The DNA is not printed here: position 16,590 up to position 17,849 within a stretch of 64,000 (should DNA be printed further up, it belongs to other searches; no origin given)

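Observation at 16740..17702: CrtC/AttH-like hydratase candidate inside the beta-oxidation operon, with a CrtI/CrtD-like FAD oxidoreductase nearby (27050..28390)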

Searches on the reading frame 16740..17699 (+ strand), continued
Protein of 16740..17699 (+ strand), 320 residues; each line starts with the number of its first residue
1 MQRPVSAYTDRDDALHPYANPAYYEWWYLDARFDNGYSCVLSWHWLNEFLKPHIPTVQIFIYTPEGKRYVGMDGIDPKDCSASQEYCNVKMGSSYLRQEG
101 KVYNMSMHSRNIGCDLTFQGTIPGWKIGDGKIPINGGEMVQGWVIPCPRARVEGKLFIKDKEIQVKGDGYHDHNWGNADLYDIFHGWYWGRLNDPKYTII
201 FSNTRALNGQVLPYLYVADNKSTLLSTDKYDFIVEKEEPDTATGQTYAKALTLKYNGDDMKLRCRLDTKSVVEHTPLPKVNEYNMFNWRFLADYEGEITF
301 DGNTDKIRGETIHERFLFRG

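Call 21: fold_search(model_id=the predicted structure, library=pdb)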
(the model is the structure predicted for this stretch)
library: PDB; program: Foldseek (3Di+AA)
matches with E <= 10: 789; with E <= 0.001: 26
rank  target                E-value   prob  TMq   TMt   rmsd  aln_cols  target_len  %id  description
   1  2ich_A                3.4e-13  1.00  0.69  0.69   5.3       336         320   14  CRYSTAL STRUCTURE OF A PUTATIVE ATTH (NE1406) FROM NITROSOMONAS EUROPAEA AT 2.00 A RESOLUTION (released 2006-10-03)
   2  2ich_B                6.6e-13  1.00  0.68  0.68   6.5       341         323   14  CRYSTAL STRUCTURE OF A PUTATIVE ATTH (NE1406) FROM NITROSOMONAS EUROPAEA AT 2.00 A RESOLUTION (released 2006-10-03)
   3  7dmn                  6.9e-13  1.00  0.70  0.62   6.7       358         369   12  Crystal structure of two pericyclases catalyzing [4+2] cycloaddition (released 2021-10-06)
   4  7e5t_A                1.6e-12  1.00  0.69  0.60   8.2       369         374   12  Crystal structure of Fsa2 (released 2021-06-30)
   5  6kbc                  2.6e-12  1.00  0.69  0.59   5.3       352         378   13  Crystal structure of CghA with Sch210972 (released 2020-06-24)
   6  7e5t_C                3.5e-12  1.00  0.70  0.61   8.1       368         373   12  Crystal structure of Fsa2 (released 2021-06-30)
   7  7e5t_E                3.5e-12  1.00  0.67  0.59   7.0       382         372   12  Crystal structure of Fsa2 (released 2021-06-30)
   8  7e5t_B                4.4e-12  1.00  0.70  0.61   8.2       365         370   12  Crystal structure of Fsa2 (released 2021-06-30)
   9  6kaw                  4.4e-12  1.00  0.66  0.56   7.6       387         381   13  Crystal structure of CghA (released 2020-06-24)
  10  7e22                  5.1e-12  1.00  0.70  0.62   6.7       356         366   13  Crystal structure of two pericyclases catalyzing [4+2] cycloaddition (released 2022-02-09)
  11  7e5t_D                1.8e-11  1.00  0.71  0.62   7.8       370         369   13  Crystal structure of Fsa2 (released 2021-06-30)
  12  7a0t_B                1.9e-11  1.00  0.65  0.64   5.7       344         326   15  Crystal structure of kievitone hydratase from Nectria haematococca (P21 SG) (released 2021-08-18)
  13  7a0q_A                2.3e-11  1.00  0.63  0.63   4.8       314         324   15  Crystal structure of kievitone hydratase from Nectria haematococca (C2 SG) (released 2021-08-18)
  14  7a0t_A                4.3e-11  1.00  0.65  0.64   6.0       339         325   15  Crystal structure of kievitone hydratase from Nectria haematococca (P21 SG) (released 2021-08-18)
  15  7e5u_C                5.5e-11  1.00  0.70  0.61   7.5       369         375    9  Crystal structure of Phm7 (released 2021-06-30)
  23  9g4c_B                6.6e-09  1.00  0.59  0.53   7.4       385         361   11  25-phosphosteroid lyase + phosphate + desmost-1,4-diene-3-one (released 2026-01-28)
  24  9g4c_A                8.4e-09  1.00  0.57  0.52   7.5       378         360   10  25-phosphosteroid lyase + phosphate + desmost-1,4-diene-3-one (released 2026-01-28)
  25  9fzn_A                8.8e-09  1.00  0.57  0.51   7.6       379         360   11  25-phosphosteroid lyase (25-PSL) (released 2026-01-14)
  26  9g2i_A                9.2e-09  1.00  0.60  0.54   9.5       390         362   12  25-phosphosteroid lyase + phosphate (released 2026-01-21)
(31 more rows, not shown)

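Call 32: find_related_loci(query=A1, collection=genome_contigs, flank=10000)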
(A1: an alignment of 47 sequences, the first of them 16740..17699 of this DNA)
Query A1 (320 aa) in genome_contigs; peptide patterns used: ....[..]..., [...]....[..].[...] (x = any residue, [..] = any of these).
598 stretches matched a pattern (row limit reached: there are more); 538 encode a relative of the query (tblastn E <= 1e-3); the best 80 are kept; 80 distinct loci.
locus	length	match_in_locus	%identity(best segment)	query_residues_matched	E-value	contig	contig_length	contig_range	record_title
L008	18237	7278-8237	75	1-319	2e-169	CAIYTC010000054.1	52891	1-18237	MAG: uncultured Dehalococcoidia bacterium isolate AlinenSedimentsD1_bin-0298 genome assembly, contig: bin-0298:054/296,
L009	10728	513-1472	51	1-319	2e-114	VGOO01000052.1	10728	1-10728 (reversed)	MAG: Chloroflexi bacterium isolate M_DeepCast_400m_m2_044 M_DeepCast_400m_m2_044_Ga0194112_10011866, whole genome shotgu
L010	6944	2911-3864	49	1-319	7e-104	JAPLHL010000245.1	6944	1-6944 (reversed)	MAG: Chloroflexota bacterium isolate LacPavin_0920_SED4_MAG_48_8 LacPavin_0920_SED4_scaffold_712858, whole genome shotgu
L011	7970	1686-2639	47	5-319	6e-100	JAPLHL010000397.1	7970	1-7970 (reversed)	MAG: Chloroflexota bacterium isolate LacPavin_0920_SED4_MAG_48_8 LacPavin_0920_SED4_scaffold_1269383, whole genome shotg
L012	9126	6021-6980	46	5-319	2e-98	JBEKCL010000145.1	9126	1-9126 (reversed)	MAG: Dehalococcoidia bacterium isolate SPRUCE 159 SPRUCE_159_145, whole genome shotgun sequence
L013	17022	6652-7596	45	8-319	6e-93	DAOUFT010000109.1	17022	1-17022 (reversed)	MAG TPA_asm: Dehalococcoidia bacterium isolate R24_101 k131_1074444, whole genome shotgun sequence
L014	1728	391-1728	42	1-319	2e-86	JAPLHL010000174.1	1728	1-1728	MAG: Chloroflexota bacterium isolate LacPavin_0920_SED4_MAG_48_8 LacPavin_0920_SED4_scaffold_1392325, whole genome shotg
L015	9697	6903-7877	41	7-319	6e-82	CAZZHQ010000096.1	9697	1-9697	MAG TPA_asm: uncultured Dehalococcoidales bacterium isolate SRP178699_co1_156 genome assembly, contig: NODE_9740_length_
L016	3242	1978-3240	41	2-314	4e-81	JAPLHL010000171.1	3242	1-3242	MAG: Chloroflexota bacterium isolate LacPavin_0920_SED4_MAG_48_8 LacPavin_0920_SED4_scaffold_1696788, whole genome shotg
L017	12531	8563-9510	40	6-319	2e-79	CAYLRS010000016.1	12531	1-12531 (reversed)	MAG TPA_asm: uncultured Dehalococcoidales bacterium isolate binchicken_co91_488 genome assembly, contig: NODE_6079_lengt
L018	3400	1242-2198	37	2-318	2e-74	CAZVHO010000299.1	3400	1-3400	MAG TPA_asm: uncultured Thermodesulfobacteriota bacterium isolate binchicken_co266_158 genome assembly, contig: NODE_743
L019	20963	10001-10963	38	2-318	6e-74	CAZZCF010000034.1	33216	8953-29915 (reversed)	MAG TPA_asm: uncultured Leptospirales bacterium isolate binchicken_co334_180 genome assembly, contig: NODE_2147_length_3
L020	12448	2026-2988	39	2-318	6e-72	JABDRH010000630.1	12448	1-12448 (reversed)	MAG: Desulfatitalea sp. isolate Site_C24 k127_1070553, whole genome shotgun sequence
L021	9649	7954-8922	39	2-318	4e-72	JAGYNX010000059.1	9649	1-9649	MAG: Spirochaetes bacterium isolate M55B154 59, whole genome shotgun sequence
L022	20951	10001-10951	38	1-314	1e-67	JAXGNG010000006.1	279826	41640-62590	MAG: Spirochaetota bacterium isolate AnMBR.bin250 bin250_6, whole genome shotgun sequence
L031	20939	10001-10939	31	24-319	1e-40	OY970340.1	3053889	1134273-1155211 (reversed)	MAG: Candidatus Bathyarchaeota archaeon isolate MFD04492.bin.c.5 genome assembly, chromosome: 1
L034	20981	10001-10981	30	12-319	4e-40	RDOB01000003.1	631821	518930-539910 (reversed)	MAG: Candidatus Heimdallarchaeota archaeon isolate SZ_4_bin2.246 NODE_3_length_631821_cov_10.368503, whole genome shotgu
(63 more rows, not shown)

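Call 38: search_solved_structures(query=A1, max_evalue=10, show_alignments=4)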
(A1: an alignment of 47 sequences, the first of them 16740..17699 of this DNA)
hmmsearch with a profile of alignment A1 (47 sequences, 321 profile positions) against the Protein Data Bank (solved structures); distinct sequences matched with E-value up to 10: 5.
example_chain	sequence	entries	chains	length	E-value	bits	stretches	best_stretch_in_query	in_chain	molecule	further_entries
2ich_A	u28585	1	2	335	2.2e-07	33.7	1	79-253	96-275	Putative AttH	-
7a0q_A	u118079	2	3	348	2.3e-06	30.4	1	86-280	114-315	CrtC domain-containing protein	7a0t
22ll_Aa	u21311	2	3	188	1.8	11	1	75-102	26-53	Entry-fusion complex associated protein OPG095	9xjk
9lf8_R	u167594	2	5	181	2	10.8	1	76-102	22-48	Entry-fusion complex associated protein OPG095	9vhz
4u6h_E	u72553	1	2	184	2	10.8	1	76-102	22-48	Protein L1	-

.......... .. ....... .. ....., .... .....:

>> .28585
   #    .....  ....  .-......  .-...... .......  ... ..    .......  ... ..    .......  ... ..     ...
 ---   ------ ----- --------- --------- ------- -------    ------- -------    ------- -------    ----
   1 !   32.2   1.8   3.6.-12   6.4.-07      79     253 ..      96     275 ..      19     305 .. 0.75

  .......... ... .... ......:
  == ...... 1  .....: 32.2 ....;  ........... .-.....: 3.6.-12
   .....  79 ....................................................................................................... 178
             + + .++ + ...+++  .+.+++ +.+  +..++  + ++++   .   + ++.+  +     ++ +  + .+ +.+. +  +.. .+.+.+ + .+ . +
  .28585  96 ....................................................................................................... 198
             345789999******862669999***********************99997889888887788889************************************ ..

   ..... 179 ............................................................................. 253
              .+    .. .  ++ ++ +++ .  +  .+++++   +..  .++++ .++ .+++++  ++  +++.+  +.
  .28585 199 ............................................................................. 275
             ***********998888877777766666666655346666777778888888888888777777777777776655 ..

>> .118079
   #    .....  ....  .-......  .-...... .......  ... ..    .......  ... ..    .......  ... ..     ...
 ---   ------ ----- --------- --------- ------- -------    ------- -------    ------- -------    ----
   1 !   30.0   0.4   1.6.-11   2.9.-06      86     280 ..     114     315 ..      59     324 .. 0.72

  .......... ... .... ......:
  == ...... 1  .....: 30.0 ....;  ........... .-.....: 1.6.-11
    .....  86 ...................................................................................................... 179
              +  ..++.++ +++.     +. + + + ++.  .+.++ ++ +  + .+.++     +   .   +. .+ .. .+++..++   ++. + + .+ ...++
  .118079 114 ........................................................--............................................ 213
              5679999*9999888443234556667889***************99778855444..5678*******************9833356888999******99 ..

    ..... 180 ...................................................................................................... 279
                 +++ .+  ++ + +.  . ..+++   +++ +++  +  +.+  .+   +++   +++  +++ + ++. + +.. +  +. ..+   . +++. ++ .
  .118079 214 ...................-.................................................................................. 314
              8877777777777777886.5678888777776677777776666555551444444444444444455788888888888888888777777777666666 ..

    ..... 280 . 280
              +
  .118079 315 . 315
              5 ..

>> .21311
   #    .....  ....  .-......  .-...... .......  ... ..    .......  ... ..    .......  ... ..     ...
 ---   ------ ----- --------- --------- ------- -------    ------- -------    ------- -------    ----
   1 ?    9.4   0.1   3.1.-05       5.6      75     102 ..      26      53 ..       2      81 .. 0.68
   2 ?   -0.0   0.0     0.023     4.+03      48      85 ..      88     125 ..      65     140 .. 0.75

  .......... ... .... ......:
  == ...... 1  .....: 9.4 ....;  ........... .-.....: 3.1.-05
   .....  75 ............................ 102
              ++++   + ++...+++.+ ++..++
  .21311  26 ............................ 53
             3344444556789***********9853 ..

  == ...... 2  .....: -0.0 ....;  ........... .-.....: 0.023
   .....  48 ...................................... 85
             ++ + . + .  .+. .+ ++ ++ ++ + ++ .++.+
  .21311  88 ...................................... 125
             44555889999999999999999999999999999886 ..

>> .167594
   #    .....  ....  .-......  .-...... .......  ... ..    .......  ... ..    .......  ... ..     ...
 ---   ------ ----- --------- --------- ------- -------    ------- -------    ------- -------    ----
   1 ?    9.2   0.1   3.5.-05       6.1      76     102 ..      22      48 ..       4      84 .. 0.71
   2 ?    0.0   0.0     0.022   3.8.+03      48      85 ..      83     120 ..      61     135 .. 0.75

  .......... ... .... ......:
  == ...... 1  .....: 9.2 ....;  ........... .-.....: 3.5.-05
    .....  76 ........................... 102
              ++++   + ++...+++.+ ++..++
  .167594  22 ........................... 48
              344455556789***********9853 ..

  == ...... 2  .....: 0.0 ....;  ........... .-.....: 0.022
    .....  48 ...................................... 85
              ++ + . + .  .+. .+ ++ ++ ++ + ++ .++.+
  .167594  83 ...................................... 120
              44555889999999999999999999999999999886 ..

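Call 39: find_encoding_contigs(protein=P0074, flank=10000, max_places=2)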
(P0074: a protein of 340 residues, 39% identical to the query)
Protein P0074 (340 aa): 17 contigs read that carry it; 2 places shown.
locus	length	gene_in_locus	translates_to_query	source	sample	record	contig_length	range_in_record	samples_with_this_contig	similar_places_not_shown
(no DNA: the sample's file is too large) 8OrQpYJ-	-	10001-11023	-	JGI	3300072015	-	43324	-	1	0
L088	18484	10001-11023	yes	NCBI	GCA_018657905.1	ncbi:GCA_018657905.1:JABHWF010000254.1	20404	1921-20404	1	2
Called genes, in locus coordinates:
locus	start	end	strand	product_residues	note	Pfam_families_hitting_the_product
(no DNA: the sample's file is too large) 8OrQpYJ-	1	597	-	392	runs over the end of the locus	PF00440:TetR_N, PF08359:TetR_C_4, PF16859:TetR_C_11 (faint), PF00440:TetR_N, PF08359:TetR_C_4, PF17932:TetR_C_24 (weak), PF17938:TetR_C_29 (weak)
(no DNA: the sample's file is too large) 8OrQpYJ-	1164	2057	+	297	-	PF01210:NAD_Gly3P_dh_N (faint), PF02737:3HCDH_N, PF03446:NAD_binding_2 (weak), PF00725:3HCDH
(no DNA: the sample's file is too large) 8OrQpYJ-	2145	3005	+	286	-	PF05853:BKACE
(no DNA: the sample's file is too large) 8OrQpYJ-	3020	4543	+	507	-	PF00890:FAD_binding_2 (weak), PF00996:GDI (faint), PF01266:DAO (faint), PF01946:Thi4 (faint), PF07992:Pyr_redox_2 (faint), PF12831:FAD_oxidored (weak), PF13450:NAD_binding_8, PF01593:Amino_oxidase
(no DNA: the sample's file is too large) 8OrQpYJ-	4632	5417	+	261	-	PF00378:ECH_1, PF16113:ECH_2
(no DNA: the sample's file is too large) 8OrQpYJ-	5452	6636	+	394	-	PF00108:Thiolase_N, PF02803:Thiolase_C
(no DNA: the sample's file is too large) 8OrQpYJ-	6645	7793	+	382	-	PF00108:Thiolase_N, PF22691:Thiolase_C_1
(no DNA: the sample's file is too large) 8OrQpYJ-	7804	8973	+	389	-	PF00108:Thiolase_N (weak), PF22691:Thiolase_C_1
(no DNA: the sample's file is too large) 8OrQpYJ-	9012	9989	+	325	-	PF12172:zf-ChsH2, PF01796:OB_ChsH2_C, PF12172:zf-ChsH2 (weak), PF01796:OB_ChsH2_C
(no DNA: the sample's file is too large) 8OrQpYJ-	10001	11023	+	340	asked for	-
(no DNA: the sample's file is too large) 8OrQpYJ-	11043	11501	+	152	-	PF01575:MaoC_dehydratas, PF13452:FAS1_DH_region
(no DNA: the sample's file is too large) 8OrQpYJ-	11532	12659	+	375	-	PF02771:Acyl-CoA_dh_N, PF02770:Acyl-CoA_dh_M, PF00441:Acyl-CoA_dh_1, PF08028:Acyl-CoA_dh_2 (weak)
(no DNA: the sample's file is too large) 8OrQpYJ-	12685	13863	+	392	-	PF02771:Acyl-CoA_dh_N, PF02770:Acyl-CoA_dh_M, PF00441:Acyl-CoA_dh_1, PF08028:Acyl-CoA_dh_2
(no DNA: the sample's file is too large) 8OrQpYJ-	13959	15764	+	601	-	PF02771:Acyl-CoA_dh_N (faint), PF02770:Acyl-CoA_dh_M, PF00441:Acyl-CoA_dh_1, PF08028:Acyl-CoA_dh_2 (faint), PF22924:ACOX_C_alpha1 (faint), PF12806:Acyl-CoA_dh_C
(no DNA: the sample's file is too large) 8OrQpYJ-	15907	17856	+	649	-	PF16177:ACAS_N, PF00501:AMP-binding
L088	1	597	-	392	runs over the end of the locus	PF00440:TetR_N, PF08359:TetR_C_4, PF16859:TetR_C_11 (faint), PF00440:TetR_N, PF08359:TetR_C_4, PF17932:TetR_C_24 (weak), PF17938:TetR_C_29 (weak)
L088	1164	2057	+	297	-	PF01210:NAD_Gly3P_dh_N (faint), PF02737:3HCDH_N, PF03446:NAD_binding_2 (weak), PF00725:3HCDH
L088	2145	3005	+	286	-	PF05853:BKACE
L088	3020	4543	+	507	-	PF00890:FAD_binding_2 (weak), PF00996:GDI (faint), PF01266:DAO (faint), PF01946:Thi4 (faint), PF07992:Pyr_redox_2 (faint), PF12831:FAD_oxidored (weak), PF13450:NAD_binding_8, PF01593:Amino_oxidase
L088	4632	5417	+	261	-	PF00378:ECH_1, PF16113:ECH_2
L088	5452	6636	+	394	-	PF00108:Thiolase_N, PF02803:Thiolase_C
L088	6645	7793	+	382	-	PF00108:Thiolase_N, PF22691:Thiolase_C_1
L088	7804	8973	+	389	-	PF00108:Thiolase_N (weak), PF22691:Thiolase_C_1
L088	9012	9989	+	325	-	PF12172:zf-ChsH2, PF01796:OB_ChsH2_C, PF12172:zf-ChsH2 (weak), PF01796:OB_ChsH2_C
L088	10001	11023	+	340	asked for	-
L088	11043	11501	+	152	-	PF01575:MaoC_dehydratas, PF13452:FAS1_DH_region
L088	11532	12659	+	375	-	PF02771:Acyl-CoA_dh_N, PF02770:Acyl-CoA_dh_M, PF00441:Acyl-CoA_dh_1, PF08028:Acyl-CoA_dh_2 (weak)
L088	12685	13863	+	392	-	PF02771:Acyl-CoA_dh_N, PF02770:Acyl-CoA_dh_M, PF00441:Acyl-CoA_dh_1, PF08028:Acyl-CoA_dh_2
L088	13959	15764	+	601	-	PF02771:Acyl-CoA_dh_N (faint), PF02770:Acyl-CoA_dh_M, PF00441:Acyl-CoA_dh_1, PF08028:Acyl-CoA_dh_2 (faint), PF22924:ACOX_C_alpha1 (faint), PF12806:Acyl-CoA_dh_C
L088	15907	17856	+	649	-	PF16177:ACAS_N, PF00501:AMP-binding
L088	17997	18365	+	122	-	-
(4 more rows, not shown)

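Call 40: find_encoding_contigs(protein=P0058, flank=10000, max_places=1)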
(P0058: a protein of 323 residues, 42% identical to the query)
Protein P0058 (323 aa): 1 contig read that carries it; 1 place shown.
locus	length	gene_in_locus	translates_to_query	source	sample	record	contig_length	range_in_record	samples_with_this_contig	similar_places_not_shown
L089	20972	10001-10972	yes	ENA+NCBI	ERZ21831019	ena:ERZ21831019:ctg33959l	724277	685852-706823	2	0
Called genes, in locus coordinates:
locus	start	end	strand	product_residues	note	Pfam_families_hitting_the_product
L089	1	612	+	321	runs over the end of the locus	PF00316:FBPase, PF18913:FBPase_C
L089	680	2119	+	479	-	PF01116:F_bP_aldolase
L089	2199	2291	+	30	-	-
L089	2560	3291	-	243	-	PF01346:FKBP_N, PF00254:FKBP_C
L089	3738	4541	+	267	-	-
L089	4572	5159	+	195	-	PF01435:Peptidase_M48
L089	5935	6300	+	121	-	-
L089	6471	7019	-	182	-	PF01148:CTP_transf_1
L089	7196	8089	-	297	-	PF00781:DAGK_cat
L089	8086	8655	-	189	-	PF01066:CDP-OH_P_transf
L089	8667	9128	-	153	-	-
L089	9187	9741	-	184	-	PF11136:DUF2889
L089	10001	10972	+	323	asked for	-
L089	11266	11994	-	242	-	PF01346:FKBP_N, PF00254:FKBP_C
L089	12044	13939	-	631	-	PF00133:tRNA-synt_1, PF01406:tRNA-synt_1e, PF09334:tRNA-synt_1g, PF00133:tRNA-synt_1, PF19303:Anticodon_3, PF08264:Anticodon_1, PF01588:tRNA_bind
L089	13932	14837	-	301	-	PF04468:PSP1, PF28472:PSP1_3rd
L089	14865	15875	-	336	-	PF13177:DNA_pol3_delta2, PF00004:AAA (weak), PF09115:DNApol3-delta_C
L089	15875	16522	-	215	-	PF13521:AAA_28 (weak), PF02223:Thymidylate_kin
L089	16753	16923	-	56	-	PF12797:Fer4_2 (faint), PF13237:Fer4_10 (weak), PF00037:Fer4, PF14697:Fer4_21, PF12838:Fer4_7 (weak), PF13187:Fer4_9, PF12837:Fer4_6 (weak), PF00037:Fer4 (weak), +3 more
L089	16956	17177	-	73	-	PF01106:NifU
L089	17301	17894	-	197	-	-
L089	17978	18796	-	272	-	PF02401:LYTB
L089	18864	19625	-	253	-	PF01479:S4 (weak), PF01728:FtsJ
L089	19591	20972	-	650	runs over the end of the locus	PF13292:DXP_synthase_N, PF02779:Transket_pyr, PF02780:Transketolase_C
